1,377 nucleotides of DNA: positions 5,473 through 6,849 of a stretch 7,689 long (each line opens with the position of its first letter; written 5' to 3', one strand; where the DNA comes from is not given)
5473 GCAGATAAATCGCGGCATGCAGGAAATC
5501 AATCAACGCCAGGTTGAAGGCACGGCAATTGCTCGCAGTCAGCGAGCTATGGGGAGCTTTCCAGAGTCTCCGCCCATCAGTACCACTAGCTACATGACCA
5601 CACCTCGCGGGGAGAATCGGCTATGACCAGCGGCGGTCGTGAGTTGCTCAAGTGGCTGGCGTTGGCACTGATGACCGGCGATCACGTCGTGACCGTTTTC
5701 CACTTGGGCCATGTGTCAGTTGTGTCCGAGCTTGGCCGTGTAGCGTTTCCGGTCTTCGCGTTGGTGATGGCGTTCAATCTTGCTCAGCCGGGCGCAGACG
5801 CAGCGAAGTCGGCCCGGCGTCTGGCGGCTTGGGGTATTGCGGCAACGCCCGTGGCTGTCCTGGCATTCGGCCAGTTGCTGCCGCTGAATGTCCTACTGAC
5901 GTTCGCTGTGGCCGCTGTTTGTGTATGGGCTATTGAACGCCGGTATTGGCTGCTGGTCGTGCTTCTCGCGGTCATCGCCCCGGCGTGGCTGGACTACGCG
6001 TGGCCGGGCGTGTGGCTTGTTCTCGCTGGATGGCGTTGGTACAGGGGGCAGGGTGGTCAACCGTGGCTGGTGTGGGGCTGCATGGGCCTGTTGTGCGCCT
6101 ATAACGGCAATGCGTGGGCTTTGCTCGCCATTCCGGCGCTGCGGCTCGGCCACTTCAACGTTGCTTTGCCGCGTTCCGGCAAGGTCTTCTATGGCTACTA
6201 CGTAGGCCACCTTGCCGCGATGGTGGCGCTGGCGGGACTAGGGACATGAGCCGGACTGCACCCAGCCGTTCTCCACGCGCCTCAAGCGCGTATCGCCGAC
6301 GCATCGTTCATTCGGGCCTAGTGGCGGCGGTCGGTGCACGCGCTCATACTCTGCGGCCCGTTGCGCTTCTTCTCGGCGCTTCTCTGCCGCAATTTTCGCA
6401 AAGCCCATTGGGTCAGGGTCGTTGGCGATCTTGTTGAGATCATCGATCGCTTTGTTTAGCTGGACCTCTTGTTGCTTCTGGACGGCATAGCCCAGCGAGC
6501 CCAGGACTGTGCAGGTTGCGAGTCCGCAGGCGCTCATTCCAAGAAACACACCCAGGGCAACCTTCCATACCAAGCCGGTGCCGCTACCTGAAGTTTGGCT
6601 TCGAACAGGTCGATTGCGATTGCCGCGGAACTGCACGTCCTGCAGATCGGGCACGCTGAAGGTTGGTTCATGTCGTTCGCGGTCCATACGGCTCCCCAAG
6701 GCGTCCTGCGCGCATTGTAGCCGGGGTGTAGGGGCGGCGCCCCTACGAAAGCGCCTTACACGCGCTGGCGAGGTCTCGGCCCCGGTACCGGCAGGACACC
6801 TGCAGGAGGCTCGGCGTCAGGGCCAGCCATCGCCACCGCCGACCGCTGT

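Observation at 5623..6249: TraX-like pilin N-acetylase homologue coupled to the inovirus assembly gene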

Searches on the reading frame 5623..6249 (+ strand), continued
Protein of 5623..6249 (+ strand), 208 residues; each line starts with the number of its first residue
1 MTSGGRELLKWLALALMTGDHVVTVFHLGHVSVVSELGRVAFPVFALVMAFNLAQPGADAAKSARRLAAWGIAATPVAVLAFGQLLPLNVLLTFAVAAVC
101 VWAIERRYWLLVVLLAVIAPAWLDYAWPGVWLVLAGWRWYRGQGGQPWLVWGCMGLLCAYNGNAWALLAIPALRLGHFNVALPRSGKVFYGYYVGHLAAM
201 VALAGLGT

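Call 86: search_protein_families(library=ncbifam, proteins=[L165:2944-3675:+, L167:3001-3684:+, L166:2417-3160:+, L038:7980-8621:+, L030:7944-8648:+], max_evalue=0.001)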
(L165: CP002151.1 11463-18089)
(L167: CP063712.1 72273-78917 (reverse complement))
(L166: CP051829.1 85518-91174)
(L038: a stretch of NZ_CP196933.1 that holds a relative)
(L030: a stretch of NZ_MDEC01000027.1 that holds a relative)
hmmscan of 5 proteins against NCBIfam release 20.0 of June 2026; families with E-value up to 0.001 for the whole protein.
L165:2944-3675:+ (244 aa): 2 families
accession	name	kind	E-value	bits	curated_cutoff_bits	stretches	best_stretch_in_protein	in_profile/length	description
NF010454.0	PRK13882.1-1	subfamily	7.1e-44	150.1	206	1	22-231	3-204/209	conjugal transfer protein TrbP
TIGR02755.1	TraX_Ftype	equivalog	6.4e-11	42.8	149.35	1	26-229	10-220/224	type-F conjugative transfer system pilin acetylase TraX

L167:3001-3684:+ (228 aa): 3 families
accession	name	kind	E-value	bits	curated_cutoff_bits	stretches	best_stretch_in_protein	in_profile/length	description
NF010454.0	PRK13882.1-1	subfamily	5.9e-40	137.3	206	1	6-216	6-205/209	conjugal transfer protein TrbP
TIGR02755.1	TraX_Ftype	equivalog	3.1e-16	60.2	149.35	1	7-212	10-219/224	type-F conjugative transfer system pilin acetylase TraX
NF010260.0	PRK13706.1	equivalog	2.8e-08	34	419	1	7-175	34-195/248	conjugal transfer pilus acetylase TraX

L166:2417-3160:+ (248 aa): 3 families
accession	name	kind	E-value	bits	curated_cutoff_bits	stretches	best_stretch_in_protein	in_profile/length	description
NF010260.0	PRK13706.1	equivalog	1.4e-162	539.3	419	1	1-248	1-248/248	conjugal transfer pilus acetylase TraX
TIGR02755.1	TraX_Ftype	equivalog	8.4e-123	408.7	149.35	1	25-247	1-223/224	type-F conjugative transfer system pilin acetylase TraX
NF010454.0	PRK13882.1-1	subfamily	2.3e-20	73.3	206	1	31-247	4-205/209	conjugal transfer protein TrbP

L038:7980-8621:+ (214 aa): 3 families
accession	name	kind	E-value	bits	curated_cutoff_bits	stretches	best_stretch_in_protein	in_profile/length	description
NF010454.0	PRK13882.1-1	subfamily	1.4e-102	341.8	206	1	8-213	1-208/209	conjugal transfer protein TrbP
TIGR02755.1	TraX_Ftype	equivalog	1.3e-17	64.7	149.35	1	9-150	5-145/224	type-F conjugative transfer system pilin acetylase TraX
NF010260.0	PRK13706.1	equivalog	1.7e-11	44.5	419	1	9-117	29-135/248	conjugal transfer pilus acetylase TraX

L030:7944-8648:+ (235 aa): 3 families
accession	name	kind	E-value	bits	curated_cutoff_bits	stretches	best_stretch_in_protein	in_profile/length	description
NF010454.0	PRK13882.1-1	subfamily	1.5e-87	292.8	206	1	20-234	1-208/209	conjugal transfer protein TrbP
TIGR02755.1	TraX_Ftype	equivalog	2.3e-12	47.5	149.35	1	21-227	5-219/224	type-F conjugative transfer system pilin acetylase TraX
NF010260.0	PRK13706.1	equivalog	1.2e-10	41.7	419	1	21-193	29-204/248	conjugal transfer pilus acetylase TraX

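Call 87: search_protein_families(library=padloc, proteins=[window:5623-6246:+, L038:7980-8621:+], max_evalue=0.01)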
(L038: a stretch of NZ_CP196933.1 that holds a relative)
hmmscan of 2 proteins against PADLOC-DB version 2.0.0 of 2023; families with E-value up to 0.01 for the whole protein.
window:5623-6246:+ (208 aa): 0 families

L038:7980-8621:+ (214 aa): 0 families

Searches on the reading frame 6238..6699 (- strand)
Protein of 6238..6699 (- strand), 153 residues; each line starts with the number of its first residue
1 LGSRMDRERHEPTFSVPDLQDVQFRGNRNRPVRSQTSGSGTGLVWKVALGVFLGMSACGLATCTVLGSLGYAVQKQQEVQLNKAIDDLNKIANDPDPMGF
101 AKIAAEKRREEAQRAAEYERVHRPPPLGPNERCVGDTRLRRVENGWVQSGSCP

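Call 3: search_protein_families(library=pfam, proteins=[window:6238-6699:-], max_evalue=1)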
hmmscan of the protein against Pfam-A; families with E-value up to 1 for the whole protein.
window:6238-6699:- (153 aa): 0 families

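Call 4: search_protein_families(library=ncbifam, proteins=[window:6238-6699:-], max_evalue=1)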
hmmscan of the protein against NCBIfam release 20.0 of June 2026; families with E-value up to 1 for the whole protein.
window:6238-6699:- (153 aa): 0 families

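Call 5: search_protein_families(library=phrogs, proteins=[window:6238-6699:-], max_evalue=0.1)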
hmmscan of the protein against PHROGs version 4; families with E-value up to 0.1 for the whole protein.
window:6238-6699:- (153 aa): 1 family
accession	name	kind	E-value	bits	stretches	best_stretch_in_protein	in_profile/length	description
phrog_3073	-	unknown function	2.9e-05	25.5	1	116-148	66-97/103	-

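Call 87: search_protein_families(library=padloc, proteins=[window:6238-6699:-], max_evalue=0.01)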
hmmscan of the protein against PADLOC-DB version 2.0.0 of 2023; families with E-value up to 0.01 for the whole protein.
window:6238-6699:- (153 aa): 0 families
